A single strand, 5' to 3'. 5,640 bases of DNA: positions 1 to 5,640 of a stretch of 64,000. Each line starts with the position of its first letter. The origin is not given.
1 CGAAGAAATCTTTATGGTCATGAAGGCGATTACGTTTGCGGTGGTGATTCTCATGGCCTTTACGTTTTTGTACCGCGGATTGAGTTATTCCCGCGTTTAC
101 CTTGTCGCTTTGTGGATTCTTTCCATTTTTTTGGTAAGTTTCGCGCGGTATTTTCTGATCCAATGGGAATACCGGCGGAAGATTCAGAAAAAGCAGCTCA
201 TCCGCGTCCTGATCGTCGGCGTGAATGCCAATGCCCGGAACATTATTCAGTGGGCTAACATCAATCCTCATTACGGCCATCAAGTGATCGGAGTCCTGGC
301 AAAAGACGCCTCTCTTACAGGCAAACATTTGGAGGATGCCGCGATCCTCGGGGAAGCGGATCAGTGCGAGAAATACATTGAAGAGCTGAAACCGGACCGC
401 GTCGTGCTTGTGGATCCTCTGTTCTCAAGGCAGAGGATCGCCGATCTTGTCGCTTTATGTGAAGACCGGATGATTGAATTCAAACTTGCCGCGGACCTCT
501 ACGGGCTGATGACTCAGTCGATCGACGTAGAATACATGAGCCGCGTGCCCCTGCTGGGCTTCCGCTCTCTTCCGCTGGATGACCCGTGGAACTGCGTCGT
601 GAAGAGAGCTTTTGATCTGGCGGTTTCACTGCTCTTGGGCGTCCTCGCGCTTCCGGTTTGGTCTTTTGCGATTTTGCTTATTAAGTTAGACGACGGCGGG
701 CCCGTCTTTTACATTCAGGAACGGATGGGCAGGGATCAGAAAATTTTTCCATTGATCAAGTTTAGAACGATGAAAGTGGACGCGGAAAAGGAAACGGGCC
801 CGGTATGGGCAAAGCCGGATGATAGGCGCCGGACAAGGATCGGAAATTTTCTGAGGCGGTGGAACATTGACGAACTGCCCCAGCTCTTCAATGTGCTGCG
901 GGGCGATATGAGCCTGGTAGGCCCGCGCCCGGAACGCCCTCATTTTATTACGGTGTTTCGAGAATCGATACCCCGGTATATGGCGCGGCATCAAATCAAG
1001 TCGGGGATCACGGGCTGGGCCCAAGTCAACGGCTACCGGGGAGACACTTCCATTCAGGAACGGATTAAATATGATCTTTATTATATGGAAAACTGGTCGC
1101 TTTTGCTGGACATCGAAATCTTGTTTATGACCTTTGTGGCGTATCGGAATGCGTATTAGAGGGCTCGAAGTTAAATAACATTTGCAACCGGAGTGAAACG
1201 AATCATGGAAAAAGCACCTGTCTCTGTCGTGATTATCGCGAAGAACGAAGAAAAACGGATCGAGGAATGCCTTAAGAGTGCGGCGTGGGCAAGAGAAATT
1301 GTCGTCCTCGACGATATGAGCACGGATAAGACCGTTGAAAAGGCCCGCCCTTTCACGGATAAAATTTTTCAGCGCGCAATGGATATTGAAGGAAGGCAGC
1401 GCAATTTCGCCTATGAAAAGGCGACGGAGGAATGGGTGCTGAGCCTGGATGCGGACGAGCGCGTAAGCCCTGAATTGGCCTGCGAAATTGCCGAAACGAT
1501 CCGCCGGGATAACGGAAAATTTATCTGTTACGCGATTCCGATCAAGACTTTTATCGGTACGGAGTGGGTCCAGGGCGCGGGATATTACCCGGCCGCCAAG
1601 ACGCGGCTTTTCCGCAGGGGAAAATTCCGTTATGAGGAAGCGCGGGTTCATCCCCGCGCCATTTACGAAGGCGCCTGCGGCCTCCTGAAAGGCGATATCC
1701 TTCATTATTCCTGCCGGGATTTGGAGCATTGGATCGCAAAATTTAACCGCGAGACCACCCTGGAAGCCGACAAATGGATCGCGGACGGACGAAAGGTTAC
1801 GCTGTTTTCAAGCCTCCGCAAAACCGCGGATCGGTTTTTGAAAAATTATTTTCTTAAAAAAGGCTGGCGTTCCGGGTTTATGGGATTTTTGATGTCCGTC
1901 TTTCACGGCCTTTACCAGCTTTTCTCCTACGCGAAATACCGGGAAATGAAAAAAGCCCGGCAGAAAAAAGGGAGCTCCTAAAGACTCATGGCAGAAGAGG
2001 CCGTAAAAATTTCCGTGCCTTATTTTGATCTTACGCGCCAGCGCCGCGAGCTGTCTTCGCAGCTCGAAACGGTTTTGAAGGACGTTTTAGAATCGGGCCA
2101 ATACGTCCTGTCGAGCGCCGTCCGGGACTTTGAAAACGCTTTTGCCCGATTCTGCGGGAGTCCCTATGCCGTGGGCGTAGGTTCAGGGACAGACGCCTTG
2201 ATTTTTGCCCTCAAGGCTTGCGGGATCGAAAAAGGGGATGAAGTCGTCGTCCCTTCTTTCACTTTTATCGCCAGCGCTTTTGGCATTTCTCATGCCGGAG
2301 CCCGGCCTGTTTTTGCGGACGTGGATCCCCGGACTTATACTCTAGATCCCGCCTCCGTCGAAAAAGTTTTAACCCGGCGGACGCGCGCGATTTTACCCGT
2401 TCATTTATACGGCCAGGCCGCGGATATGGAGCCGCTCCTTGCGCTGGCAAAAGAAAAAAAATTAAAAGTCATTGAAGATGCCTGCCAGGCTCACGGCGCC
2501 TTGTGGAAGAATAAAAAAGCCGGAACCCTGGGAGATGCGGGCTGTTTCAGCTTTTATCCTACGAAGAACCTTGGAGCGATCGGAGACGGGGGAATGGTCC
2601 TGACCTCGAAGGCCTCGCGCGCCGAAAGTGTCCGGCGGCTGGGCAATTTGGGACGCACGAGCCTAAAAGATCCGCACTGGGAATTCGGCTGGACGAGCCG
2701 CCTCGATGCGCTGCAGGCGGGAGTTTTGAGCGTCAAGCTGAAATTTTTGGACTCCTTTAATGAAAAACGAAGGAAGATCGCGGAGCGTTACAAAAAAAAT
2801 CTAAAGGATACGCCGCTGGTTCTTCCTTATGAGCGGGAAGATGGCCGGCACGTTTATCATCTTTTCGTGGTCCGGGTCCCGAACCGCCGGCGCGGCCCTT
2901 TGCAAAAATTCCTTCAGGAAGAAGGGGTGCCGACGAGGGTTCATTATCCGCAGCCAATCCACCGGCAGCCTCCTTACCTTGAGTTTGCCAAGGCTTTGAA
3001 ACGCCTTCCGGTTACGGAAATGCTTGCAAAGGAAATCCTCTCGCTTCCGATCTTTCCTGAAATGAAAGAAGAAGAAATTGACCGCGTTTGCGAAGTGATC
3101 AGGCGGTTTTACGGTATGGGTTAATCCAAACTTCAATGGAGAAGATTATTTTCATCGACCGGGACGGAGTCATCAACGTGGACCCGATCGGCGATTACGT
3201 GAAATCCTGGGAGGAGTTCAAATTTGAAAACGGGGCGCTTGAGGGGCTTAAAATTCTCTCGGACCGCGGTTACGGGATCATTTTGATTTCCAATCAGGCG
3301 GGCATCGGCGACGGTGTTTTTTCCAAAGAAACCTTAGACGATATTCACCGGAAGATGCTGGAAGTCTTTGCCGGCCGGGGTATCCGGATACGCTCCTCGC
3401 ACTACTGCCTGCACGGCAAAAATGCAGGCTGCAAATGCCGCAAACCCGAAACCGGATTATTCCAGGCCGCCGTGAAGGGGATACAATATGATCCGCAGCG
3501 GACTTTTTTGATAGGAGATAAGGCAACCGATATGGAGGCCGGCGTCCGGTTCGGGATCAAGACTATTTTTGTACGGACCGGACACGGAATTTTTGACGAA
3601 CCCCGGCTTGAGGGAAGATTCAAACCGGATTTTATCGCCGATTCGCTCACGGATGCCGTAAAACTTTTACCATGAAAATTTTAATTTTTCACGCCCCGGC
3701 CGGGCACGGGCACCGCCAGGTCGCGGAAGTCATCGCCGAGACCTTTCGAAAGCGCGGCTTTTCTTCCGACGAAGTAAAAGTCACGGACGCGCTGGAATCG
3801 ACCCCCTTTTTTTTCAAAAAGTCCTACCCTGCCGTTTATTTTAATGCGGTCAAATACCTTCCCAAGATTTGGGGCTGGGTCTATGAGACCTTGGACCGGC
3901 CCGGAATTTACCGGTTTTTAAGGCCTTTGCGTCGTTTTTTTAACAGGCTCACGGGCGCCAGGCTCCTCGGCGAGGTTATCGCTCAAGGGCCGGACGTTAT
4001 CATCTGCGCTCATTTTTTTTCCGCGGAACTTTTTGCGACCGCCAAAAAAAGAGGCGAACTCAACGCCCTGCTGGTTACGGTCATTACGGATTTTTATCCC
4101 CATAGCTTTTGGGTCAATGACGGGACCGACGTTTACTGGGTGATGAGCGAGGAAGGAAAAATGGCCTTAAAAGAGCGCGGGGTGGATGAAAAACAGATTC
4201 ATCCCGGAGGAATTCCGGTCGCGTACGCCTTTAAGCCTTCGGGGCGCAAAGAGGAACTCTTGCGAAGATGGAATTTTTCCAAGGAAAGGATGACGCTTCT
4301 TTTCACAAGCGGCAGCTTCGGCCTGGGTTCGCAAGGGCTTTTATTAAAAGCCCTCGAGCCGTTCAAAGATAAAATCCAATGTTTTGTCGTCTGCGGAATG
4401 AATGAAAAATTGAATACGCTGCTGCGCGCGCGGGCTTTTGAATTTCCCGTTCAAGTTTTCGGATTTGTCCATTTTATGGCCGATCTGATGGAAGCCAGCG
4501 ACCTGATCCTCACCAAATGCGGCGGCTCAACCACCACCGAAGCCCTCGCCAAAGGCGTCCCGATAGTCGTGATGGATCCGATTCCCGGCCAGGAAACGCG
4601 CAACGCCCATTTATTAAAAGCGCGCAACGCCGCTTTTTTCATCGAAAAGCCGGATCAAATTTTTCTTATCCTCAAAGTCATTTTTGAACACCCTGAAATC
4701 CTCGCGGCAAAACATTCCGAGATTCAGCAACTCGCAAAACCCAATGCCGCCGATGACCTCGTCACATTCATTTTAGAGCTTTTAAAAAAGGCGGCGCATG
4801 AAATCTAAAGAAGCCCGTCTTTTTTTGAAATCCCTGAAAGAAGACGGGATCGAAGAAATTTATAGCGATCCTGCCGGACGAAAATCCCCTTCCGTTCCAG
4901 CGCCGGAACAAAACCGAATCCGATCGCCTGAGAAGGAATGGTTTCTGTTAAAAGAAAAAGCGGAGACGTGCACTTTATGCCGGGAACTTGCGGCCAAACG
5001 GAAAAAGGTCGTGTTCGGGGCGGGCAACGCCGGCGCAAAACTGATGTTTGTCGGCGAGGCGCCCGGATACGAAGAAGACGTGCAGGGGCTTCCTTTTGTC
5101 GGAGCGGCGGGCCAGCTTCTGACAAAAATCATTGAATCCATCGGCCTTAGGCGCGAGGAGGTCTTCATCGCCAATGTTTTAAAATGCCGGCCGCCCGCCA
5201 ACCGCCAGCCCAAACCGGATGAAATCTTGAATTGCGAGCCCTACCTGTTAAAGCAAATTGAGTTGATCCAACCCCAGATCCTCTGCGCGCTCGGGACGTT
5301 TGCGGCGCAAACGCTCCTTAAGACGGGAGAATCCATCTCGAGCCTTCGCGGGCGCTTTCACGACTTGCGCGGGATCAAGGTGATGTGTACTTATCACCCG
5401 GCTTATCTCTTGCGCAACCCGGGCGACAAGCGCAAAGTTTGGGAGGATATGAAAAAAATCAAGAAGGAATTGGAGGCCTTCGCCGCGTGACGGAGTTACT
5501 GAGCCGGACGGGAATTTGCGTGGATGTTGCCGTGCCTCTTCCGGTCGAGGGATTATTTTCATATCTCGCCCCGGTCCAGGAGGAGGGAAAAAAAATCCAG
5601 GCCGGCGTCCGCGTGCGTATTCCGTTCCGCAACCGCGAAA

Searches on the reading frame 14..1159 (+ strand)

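Call 86: search_protein_families(library=pfam, proteins=[window:14-1159:+], max_evalue=0.00001)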
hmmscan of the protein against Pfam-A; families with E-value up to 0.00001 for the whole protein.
window:14-1159:+ (381 aa): 2 families
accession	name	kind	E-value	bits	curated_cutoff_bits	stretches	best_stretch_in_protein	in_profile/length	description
PF02397.22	Bac_transf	-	2.6e-69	232.8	27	1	197-376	1-176/179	Bacterial sugar transferase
PF13727.12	CoA_binding_3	-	1.4e-11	45.1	25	1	5-159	24-174/175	CoA-binding domain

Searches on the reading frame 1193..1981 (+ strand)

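Call 86: search_protein_families(library=pfam, proteins=[window:1193-1981:+], max_evalue=0.00001)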
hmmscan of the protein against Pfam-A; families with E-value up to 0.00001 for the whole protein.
window:1193-1981:+ (262 aa): 1 family
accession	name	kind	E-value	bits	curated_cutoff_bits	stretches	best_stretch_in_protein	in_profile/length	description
PF00535.33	Glycos_transf_2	-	4.3e-19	69.5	23.3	1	11-141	1-135/168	Glycosyl transferase family 2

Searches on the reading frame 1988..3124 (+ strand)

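Call 86: search_protein_families(library=pfam, proteins=[window:1988-3124:+], max_evalue=0.00001)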
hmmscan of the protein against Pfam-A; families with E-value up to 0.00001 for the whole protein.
window:1988-3124:+ (378 aa): 2 families
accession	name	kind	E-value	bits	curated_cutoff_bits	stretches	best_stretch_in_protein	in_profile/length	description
PF01041.23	DegT_DnrJ_EryC1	-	8.1e-117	390.9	19.8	1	28-371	9-359/360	DegT/DnrJ/EryC1/StrS aminotransferase family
PF00155.27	Aminotran_1_2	-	1.4e-07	31.5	19.7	1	45-136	44-151/361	Aminotransferase class I and II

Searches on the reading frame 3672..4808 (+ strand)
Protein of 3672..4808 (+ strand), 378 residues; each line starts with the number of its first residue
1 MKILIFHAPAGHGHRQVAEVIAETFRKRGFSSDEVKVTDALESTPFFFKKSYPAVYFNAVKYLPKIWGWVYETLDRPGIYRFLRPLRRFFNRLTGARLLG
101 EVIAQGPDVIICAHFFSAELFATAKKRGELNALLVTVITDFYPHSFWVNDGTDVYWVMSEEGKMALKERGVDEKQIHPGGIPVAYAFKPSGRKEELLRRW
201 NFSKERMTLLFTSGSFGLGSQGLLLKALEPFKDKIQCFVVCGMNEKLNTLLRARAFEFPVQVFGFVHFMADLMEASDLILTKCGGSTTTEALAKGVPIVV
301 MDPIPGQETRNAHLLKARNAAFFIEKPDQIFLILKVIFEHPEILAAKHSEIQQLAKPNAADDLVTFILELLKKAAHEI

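Call 86: search_protein_families(library=pfam, proteins=[window:3672-4808:+], max_evalue=0.00001)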
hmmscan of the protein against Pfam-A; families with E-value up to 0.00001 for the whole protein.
window:3672-4808:+ (378 aa): 2 families
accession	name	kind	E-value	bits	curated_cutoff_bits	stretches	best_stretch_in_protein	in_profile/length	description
PF06925.17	MGDG_synth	-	8.7e-28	98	25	1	14-183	1-169/169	Monogalactosyldiacylglycerol (MGDG) synthase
PF04101.22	Glyco_tran_28_C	-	2.8e-08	34.4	22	1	227-355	21-158/166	Glycosyltransferase family 28 C-terminal domain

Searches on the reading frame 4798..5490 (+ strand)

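Call 86: search_protein_families(library=pfam, proteins=[window:4798-5490:+], max_evalue=0.00001)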
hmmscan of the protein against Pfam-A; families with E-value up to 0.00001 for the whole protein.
window:4798-5490:+ (230 aa): 1 family
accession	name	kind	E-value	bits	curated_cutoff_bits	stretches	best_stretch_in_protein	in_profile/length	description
PF03167.25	UDG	-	4.7e-40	137.4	24.3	1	73-219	1-141/141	Uracil DNA glycosylase superfamily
